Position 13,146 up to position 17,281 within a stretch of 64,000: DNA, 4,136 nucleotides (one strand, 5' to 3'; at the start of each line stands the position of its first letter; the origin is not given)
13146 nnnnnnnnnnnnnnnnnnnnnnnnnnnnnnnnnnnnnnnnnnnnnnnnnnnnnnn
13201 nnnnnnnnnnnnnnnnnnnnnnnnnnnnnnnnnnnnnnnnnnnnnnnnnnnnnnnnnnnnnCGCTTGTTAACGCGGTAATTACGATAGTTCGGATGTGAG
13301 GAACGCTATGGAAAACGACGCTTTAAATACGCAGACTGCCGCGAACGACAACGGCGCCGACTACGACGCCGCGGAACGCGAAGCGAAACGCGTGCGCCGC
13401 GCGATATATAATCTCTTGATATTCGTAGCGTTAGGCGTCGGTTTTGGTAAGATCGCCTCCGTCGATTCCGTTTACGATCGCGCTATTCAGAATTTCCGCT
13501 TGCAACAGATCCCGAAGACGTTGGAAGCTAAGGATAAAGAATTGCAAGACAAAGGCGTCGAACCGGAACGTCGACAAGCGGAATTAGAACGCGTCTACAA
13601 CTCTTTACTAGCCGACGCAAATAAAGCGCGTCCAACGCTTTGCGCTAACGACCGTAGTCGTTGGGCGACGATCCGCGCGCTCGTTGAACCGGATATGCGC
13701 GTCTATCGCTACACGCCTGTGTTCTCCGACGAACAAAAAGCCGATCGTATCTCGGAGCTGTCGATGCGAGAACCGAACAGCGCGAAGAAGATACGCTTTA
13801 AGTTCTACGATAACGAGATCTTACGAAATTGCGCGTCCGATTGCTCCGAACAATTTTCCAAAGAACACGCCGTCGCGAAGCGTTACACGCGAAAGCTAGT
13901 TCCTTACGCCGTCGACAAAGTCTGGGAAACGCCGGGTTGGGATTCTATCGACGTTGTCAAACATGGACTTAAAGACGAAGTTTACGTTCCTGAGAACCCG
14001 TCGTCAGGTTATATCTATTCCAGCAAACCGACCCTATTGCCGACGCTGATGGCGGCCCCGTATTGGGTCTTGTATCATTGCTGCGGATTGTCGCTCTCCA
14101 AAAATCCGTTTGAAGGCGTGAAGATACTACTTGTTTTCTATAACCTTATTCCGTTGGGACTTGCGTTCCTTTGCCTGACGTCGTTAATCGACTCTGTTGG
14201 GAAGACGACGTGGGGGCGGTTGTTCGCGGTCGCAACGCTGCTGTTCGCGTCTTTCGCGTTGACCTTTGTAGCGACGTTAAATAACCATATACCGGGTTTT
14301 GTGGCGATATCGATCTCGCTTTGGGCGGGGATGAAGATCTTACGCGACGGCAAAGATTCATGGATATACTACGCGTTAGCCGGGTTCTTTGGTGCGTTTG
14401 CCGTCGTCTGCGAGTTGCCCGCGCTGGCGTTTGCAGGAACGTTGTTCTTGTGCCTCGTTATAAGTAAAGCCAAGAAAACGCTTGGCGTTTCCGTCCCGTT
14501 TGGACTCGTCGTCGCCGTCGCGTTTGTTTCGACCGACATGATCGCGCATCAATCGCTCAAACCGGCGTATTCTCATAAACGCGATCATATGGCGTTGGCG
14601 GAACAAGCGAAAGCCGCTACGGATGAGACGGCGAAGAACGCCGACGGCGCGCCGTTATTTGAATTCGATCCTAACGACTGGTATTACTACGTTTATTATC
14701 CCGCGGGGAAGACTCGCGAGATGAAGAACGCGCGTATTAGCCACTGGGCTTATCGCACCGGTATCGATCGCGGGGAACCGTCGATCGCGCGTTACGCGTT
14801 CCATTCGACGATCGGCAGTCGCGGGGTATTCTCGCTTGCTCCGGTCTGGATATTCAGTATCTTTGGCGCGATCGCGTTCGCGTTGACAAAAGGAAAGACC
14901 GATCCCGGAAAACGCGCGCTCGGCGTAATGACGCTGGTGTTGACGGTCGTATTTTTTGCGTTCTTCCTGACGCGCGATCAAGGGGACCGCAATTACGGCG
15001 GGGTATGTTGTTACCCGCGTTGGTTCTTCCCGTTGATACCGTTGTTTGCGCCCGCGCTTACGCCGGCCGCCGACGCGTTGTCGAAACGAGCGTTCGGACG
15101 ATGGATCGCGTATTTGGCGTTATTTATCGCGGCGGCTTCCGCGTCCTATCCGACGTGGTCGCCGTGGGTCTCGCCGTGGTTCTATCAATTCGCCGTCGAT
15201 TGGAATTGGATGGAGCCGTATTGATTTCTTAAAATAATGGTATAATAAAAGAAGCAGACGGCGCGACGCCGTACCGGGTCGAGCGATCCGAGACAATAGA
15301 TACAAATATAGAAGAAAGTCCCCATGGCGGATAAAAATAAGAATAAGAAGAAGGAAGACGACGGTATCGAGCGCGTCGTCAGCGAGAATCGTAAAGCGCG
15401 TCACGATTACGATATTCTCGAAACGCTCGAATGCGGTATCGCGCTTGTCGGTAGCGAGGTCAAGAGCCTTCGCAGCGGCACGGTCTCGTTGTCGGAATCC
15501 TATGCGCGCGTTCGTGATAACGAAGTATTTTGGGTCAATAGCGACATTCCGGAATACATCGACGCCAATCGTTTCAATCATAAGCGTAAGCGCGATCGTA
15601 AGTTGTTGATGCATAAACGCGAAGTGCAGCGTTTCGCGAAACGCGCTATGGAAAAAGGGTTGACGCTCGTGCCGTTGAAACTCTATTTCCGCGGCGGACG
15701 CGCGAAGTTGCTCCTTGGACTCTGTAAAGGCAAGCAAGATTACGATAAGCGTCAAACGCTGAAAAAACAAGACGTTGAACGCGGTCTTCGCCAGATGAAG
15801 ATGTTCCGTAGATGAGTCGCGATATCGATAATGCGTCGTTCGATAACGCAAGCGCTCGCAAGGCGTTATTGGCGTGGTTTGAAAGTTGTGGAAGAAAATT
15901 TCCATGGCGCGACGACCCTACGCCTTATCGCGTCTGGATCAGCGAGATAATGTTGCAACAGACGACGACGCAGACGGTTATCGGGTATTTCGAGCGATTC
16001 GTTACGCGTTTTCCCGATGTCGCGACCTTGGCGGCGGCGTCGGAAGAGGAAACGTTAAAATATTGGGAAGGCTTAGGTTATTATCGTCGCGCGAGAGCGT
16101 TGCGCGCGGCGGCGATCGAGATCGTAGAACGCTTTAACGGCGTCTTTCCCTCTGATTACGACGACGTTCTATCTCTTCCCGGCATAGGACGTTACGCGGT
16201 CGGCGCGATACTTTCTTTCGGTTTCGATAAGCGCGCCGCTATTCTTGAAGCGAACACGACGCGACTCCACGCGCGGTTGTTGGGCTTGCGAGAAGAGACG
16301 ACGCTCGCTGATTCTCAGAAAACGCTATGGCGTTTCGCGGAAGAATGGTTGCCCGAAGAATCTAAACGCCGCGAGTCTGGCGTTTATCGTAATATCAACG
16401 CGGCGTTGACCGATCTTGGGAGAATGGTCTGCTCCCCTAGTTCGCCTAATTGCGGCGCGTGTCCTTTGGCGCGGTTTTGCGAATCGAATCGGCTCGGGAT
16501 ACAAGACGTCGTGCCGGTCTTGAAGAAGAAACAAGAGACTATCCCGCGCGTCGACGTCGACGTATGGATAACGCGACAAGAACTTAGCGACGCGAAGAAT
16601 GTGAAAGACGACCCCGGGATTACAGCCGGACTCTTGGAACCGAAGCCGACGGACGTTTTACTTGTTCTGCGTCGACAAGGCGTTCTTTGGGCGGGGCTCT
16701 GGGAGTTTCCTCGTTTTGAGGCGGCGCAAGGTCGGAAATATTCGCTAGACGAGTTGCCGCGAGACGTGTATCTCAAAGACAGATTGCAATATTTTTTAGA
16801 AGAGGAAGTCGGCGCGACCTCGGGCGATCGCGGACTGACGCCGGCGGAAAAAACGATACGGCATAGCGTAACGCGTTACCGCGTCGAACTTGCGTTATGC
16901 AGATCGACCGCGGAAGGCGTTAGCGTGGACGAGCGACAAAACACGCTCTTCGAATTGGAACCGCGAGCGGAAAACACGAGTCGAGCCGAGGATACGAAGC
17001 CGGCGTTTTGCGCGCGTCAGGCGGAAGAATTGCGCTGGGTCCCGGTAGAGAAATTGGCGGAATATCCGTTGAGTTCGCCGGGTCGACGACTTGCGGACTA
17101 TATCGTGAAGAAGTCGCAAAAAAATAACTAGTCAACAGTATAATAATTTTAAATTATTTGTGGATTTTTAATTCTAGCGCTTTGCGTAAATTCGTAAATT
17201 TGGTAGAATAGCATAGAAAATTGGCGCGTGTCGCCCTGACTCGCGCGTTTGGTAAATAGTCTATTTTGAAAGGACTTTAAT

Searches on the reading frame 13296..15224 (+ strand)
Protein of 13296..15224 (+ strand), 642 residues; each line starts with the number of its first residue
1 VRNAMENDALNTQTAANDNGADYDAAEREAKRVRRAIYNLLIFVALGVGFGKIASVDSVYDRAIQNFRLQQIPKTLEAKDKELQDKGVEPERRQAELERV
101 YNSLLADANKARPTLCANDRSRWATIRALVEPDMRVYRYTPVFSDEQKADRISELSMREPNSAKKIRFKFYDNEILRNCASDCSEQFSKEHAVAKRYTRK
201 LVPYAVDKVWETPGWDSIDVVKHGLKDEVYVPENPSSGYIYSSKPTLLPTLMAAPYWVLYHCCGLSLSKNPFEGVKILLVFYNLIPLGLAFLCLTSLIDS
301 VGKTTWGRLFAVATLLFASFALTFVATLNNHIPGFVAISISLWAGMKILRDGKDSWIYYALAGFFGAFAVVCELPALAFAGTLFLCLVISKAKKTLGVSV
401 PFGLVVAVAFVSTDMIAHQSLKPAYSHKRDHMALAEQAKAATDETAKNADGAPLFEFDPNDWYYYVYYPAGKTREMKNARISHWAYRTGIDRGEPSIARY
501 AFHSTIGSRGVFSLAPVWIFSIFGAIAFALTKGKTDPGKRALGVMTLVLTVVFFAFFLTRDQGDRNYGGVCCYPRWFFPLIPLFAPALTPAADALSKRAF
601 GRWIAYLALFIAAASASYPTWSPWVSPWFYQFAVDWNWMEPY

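Call 8: search_protein_families(library=pfam, proteins=[window:13296-15224:+], max_evalue=0.1)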
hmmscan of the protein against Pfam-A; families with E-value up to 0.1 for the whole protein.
window:13296-15224:+ (642 aa): 3 families
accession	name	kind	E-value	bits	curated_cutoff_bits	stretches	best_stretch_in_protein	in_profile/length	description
PF13231.12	PMT_2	-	4.1e-05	24.3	26.1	1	306-411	50-152/160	Dolichyl-phosphate-mannose-protein mannosyltransferase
PF06196.17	DUF997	-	0.033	14.6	26.3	0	544-578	12-46/77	Protein of unknown function (DUF997)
PF12072.13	RNase_Y_N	-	0.096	12.5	32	0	146-208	137-196/201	RNase Y N-terminal region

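Call 9: search_protein_families(library=ncbifam, proteins=[window:13296-15224:+], max_evalue=0.1)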
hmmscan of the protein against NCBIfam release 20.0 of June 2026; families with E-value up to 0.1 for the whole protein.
window:13296-15224:+ (642 aa): 1 family
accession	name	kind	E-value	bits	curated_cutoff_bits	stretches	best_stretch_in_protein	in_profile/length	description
NF047440.1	LA3751_2_3_fam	subfamily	1.9e-08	33.6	200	1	279-411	101-238/460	LA_3751/LA_3752 family putative glycosyltransferase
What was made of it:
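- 13308..15224 (+): Polytopic membrane protein resembling a GT-C-fold glycosyltransferase (the ORF opens at GTG 13296). Probably co-transcribed in this clade. Whether it belongs to the system functionally is uncertain. PMT_2 4e-5 and NF047440 1.9e-8, both below their cut-offs (calls 8, 9).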

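Call 15: find_related_loci(query=window:13296-15224:+, collection=genome_contigs, flank=10000)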
Query window:13296-15224:+ (642 aa) in genome_contigs; peptide patterns used: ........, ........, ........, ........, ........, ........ (x = any residue, [..] = any of these).
33 stretches matched a pattern, but none encodes a relative of the query by tblastn (E <= 1e-3).
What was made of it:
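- Tried and rejected: It found no relative in genome_contigs (call 15).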

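Call 16: find_homologous_proteins(query=window:13296-15224:+)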
Query window:13296-15224:+ (642 aa): 981 proteins with E <= 0.001 among 8000 candidates; the best 120 are listed.
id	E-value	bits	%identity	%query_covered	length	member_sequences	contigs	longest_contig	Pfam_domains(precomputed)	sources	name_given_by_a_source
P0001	0.0e+0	1480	100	99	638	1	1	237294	-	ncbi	-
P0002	0.0e+0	1229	82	99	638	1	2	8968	-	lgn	-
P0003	1.9e-298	1009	66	95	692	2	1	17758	-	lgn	-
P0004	2.6e-295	999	69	98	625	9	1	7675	-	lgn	-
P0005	1.5e-290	983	69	96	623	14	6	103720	-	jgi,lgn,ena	jgi:hypothetical protein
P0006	7.6e-289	978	65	100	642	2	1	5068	-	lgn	-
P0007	8.7e-284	961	68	97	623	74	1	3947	-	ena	-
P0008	2.4e-282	956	65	100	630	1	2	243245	-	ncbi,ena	-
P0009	2.1e-281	953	68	95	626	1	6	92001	-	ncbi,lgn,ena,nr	ncbi:MAG: hypothetical protein IJM30_06400 [Thermoguttaceae bacterium]|nr:hypothetical protein [Ther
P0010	1.8e-278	943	66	96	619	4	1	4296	-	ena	-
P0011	4.9e-265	899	63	96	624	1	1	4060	-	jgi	-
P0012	2.3e-263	894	62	96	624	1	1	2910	-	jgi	-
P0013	7.6e-262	889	61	97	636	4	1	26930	-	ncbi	-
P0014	1.6e-260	884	62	96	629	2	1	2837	-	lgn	-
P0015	2.6e-260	883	62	96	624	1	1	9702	-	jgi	-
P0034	5.3e-242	823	60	95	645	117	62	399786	-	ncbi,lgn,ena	-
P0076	5.2e-174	598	46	96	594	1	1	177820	-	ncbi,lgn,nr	ncbi:MAG: hypothetical protein Q4G68_04320 [Planctomycetia bacterium]|nr:hypothetical protein [Planc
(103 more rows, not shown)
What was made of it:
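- GT-C homologues are widespread in Planctomycetes: 981 hits (call 16).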

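Call 17: find_encoding_contigs(protein=P0008, flank=10000, max_places=2)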
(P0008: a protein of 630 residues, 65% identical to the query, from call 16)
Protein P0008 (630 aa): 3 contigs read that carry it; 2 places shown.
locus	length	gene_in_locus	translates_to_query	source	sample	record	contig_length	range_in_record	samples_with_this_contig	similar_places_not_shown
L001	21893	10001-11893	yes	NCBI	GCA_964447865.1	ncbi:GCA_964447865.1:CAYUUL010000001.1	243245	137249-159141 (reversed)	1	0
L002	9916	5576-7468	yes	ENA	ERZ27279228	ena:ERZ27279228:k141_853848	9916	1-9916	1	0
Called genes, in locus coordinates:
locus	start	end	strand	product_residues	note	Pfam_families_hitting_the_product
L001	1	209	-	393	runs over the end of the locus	PF02517:Rce1-like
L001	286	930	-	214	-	PF01066:CDP-OH_P_transf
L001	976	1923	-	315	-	PF02826:2-Hacid_dh_C (faint), PF03446:NAD_binding_2, PF03807:F420_oxidored (weak), PF14833:NAD_binding_11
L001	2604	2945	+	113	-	-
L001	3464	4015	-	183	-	-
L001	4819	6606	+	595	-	-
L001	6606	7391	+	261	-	-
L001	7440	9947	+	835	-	-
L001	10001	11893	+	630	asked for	-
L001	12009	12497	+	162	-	PF01668:SmpB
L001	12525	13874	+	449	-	PF00730:HhH-GPD, PF14815:NUDIX_4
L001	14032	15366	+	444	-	PF06439:3keto-disac_hyd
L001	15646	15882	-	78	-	-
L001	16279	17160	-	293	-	PF00950:ABC-3, PF01032:FecCD (weak), PF00950:ABC-3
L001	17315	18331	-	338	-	PF00044:Gp_dh_N, PF02800:Gp_dh_C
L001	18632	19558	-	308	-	PF01784:DUF34_NIF3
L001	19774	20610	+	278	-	-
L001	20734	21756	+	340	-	PF07963:N_methyl (weak), PF07596:SBP_bac_10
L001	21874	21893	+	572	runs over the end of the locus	PF13243:SQHop_cyclase_C (faint)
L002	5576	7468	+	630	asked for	-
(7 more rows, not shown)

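Call 18: find_encoding_contigs(protein=P0034, flank=10000, max_places=2)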
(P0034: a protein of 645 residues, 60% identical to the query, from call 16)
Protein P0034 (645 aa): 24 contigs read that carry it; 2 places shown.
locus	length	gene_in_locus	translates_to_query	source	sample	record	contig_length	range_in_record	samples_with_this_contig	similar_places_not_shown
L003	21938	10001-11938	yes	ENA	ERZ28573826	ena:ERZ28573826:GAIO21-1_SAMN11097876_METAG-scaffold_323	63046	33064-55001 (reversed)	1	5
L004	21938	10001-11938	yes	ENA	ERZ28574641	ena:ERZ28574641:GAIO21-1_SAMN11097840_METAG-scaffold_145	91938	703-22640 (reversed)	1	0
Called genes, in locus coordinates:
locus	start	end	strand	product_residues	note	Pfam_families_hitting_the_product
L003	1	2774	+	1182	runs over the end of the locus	PF16227:DUF4886 (faint)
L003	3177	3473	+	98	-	-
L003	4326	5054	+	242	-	-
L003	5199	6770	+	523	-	-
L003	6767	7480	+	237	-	PF07963:N_methyl (weak)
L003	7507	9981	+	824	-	PF07963:N_methyl (faint), PF11612:T2SSJ (faint)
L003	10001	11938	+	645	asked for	-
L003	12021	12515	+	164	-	PF01668:SmpB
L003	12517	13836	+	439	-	PF00730:HhH-GPD, PF00633:HHH (weak), PF14815:NUDIX_4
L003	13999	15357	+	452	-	PF06439:3keto-disac_hyd, PF20407:DUF1583_N (faint), PF06439:3keto-disac_hyd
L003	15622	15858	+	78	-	-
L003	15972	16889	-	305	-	PF00950:ABC-3, PF01032:FecCD (weak)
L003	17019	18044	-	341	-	PF00044:Gp_dh_N, PF02800:Gp_dh_C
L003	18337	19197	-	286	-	PF01784:DUF34_NIF3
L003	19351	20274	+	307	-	-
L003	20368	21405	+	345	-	PF07963:N_methyl, PF07596:SBP_bac_10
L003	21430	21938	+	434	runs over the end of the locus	PF13243:SQHop_cyclase_C (faint)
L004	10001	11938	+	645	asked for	-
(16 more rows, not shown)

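Call 19: find_encoding_contigs(protein=P0076, flank=10000, max_places=2)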
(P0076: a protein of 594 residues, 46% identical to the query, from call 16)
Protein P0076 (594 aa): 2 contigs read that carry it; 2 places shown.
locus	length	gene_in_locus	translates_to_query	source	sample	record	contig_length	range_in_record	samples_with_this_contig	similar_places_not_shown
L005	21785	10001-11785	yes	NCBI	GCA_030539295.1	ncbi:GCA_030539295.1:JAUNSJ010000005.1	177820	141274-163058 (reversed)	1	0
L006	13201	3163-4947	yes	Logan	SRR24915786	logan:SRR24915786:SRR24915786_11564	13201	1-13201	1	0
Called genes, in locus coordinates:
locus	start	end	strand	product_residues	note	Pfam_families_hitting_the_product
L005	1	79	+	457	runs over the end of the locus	PF01134:GIDA, PF01262:AlaDh_PNT_C (faint), PF01266:DAO (faint), PF07992:Pyr_redox_2, PF12831:FAD_oxidored, PF13738:Pyr_redox_3, PF00070:Pyr_redox, PF02852:Pyr_redox_dim, +3 more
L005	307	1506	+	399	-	-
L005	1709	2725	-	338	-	PF00044:Gp_dh_N, PF02800:Gp_dh_C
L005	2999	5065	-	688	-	PF02518:HATPase_c, PF13589:HATPase_c_3, PF01119:DNA_mis_repair, PF08676:MutL_C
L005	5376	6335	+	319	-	PF01592:NifU_N, PF04324:Fer2_BFD, PF01106:NifU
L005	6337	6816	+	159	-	PF02021:UPF0102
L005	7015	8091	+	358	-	PF01380:SIS, PF00571:CBS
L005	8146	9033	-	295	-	PF00140:Sigma70_r1_2, PF04542:Sigma70_r2, PF04539:Sigma70_r3, PF04545:Sigma70_r4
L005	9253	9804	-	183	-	PF00588:SpoU_methylase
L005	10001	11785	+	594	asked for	-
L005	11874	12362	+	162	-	PF01668:SmpB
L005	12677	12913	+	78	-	-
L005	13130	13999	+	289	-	PF00378:ECH_1, PF16113:ECH_2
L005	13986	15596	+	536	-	PF13243:SQHop_cyclase_C (faint), PF00432:Prenyltrans (faint), PF13249:SQHop_cyclase_N (weak)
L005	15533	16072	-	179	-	PF01242:PTPS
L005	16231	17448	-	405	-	PF00764:Arginosuc_synth, PF20979:Arginosuc_syn_C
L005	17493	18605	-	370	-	PF00155:Aminotran_1_2, PF01053:Cys_Met_Meta_PP, PF00266:Aminotran_5 (weak), PF01041:DegT_DnrJ_EryC1, PF01212:Beta_elim_lyase (weak)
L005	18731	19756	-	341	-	PF00586:AIRS, PF02769:AIRS_C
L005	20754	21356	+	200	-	-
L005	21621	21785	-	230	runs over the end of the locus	-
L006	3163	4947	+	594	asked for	-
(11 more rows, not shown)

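Call 58: search_solved_structures(query=A7, max_evalue=10)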
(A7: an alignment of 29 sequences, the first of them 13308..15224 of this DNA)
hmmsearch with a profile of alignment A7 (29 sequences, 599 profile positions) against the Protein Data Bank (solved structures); distinct sequences matched with E-value up to 10: 3.
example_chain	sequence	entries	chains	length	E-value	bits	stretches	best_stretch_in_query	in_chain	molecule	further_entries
5us5_A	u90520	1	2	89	0.17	13.4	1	164-215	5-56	UPF0297 protein EF_1202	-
7y8z_A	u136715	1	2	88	1.4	10.4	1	163-214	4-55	UPF0297 protein A7J08_00425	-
7xk3_D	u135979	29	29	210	2.3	9.6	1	275-324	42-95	Na(+)-translocating NADH-quinone reductase subunit D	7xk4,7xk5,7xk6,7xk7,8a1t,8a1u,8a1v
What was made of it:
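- On GT-C glycosyltransferases (PMT_2 / GT39 / GT83 / GT87): No PDB sequence match was found (call 58).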

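Call 59: search_protein_families(library=pfam, alignment_id=A7, max_evalue=0.01)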
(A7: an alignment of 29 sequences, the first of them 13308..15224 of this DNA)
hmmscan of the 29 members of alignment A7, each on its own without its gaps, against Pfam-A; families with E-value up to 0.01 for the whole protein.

A. member 1, window:13308-15224:+ (638 aa): 1 family
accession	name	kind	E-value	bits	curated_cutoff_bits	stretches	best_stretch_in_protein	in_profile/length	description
PF13231.12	PMT_2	-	4e-05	24.3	26.1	1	302-407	50-152/160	Dolichyl-phosphate-mannose-protein mannosyltransferase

B. families by the number of members that match (of 29 scanned): 6 families
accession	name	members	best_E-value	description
PF13231.12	PMT_2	6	3.8e-05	Dolichyl-phosphate-mannose-protein mannosyltransferase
PF09594.16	GT87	2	1.2e-06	Glycosyltransferase family 87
PF10101.14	DUF2339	1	0.00053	Predicted membrane protein (DUF2339)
PF06135.17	IreB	1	0.00091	IreB regulatory phosphoprotein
PF03901.23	Glyco_transf_22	1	0.0032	Alg9-like mannosyltransferase family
PF22285.2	DUF6962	1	0.0052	Family of unknown function (DUF6962)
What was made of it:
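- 13308..15224 (+): Of 29 homologues, 6 hit PMT_2, 2 hit GT87 and 1 hits Glyco_transf_22 (call 59).
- On GT-C glycosyltransferases (PMT_2 / GT39 / GT83 / GT87): Only GT-C families appear among the glycosyltransferase hits of homologues (call 59).
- Checked: It gives weak GT-C glycosyltransferase matches (calls 8, 9, 59).
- The family assignment itself is below threshold (calls 8, 9, 58, 59).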

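Call 71: find_encoding_contigs(protein=P0001, flank=1000, max_places=2)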
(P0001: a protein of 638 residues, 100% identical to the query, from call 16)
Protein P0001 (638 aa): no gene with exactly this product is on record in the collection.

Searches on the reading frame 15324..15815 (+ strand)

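Call 13: search_protein_families(library=pfam, proteins=[window:15324-15815:+], max_evalue=0.001)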
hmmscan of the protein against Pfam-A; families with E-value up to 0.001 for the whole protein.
window:15324-15815:+ (163 aa): 1 family
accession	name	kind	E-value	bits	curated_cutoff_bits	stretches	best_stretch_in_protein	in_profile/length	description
PF01668.23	SmpB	-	5.5e-54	182.4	27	1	20-157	2-139/143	SmpB protein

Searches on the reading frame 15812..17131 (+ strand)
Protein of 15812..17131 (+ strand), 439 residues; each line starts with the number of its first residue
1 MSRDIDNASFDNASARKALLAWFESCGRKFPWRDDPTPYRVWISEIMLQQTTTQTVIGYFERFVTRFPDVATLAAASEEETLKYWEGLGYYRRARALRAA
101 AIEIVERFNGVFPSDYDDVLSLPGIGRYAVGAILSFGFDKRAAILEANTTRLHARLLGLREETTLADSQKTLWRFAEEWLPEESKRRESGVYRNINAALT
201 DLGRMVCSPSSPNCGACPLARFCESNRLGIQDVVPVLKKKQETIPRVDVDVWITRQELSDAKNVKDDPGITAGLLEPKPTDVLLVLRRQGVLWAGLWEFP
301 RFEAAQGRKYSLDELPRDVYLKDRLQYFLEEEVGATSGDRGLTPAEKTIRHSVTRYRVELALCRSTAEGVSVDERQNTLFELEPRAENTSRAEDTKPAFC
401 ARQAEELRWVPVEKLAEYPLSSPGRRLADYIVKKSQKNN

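Call 8: search_protein_families(library=pfam, proteins=[window:15812-17131:+], max_evalue=0.1)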
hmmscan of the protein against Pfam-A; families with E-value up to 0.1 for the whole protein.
window:15812-17131:+ (439 aa): 5 families
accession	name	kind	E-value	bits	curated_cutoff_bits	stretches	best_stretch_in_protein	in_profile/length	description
PF00730.31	HhH-GPD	-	1.2e-17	64.6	26.2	1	43-175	1-105/108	HhH-GPD superfamily base excision DNA repair protein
PF14815.12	NUDIX_4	-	2e-11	44.1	35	1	278-428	8-111/113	NUDIX domain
PF00633.29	HHH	-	1.1e-05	25.4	24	1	107-136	1-30/30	Helix-hairpin-helix motif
PF14520.12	HHH_5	-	0.0015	19.4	27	1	117-153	2-38/57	Helix-hairpin-helix domain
PF10576.14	EndIII_4Fe-2S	-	0.0028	18.3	20.5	1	207-223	1-17/17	Iron-sulfur binding domain of endonuclease III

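Call 9: search_protein_families(library=ncbifam, proteins=[window:15812-17131:+], max_evalue=0.1)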
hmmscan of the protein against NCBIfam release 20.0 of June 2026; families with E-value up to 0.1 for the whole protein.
window:15812-17131:+ (439 aa): 7 families
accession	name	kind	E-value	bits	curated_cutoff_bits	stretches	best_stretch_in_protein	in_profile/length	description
TIGR01084.1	mutY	equivalog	1.7e-78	264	286.5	1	16-275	3-258/277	A/G-specific adenine glycosylase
NF008132.0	PRK10880.1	equivalog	4.1e-64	216.9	427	1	17-246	9-231/351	A/G-specific adenine glycosylase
NF010488.0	PRK13910.1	equivalog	2.9e-36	125.4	471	1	46-244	1-185/290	adenine-specific DNA glycosylase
TIGR01083.1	nth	equivalog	1.3e-16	60.8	211.7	1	37-214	26-192/192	endonuclease III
NF007978.0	PRK10702.1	equivalog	0.0083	15.8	405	1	80-224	71-204/211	endonuclease III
NF006530.0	PRK08999.1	equivalog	0.046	12.8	245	0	270-300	8-38/315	Nudix family hydrolase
NF053634.1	MonDNAglycDR2438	equivalog_domain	0.055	13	400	0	122-235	113-215/219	monofunctional DNA glycosylase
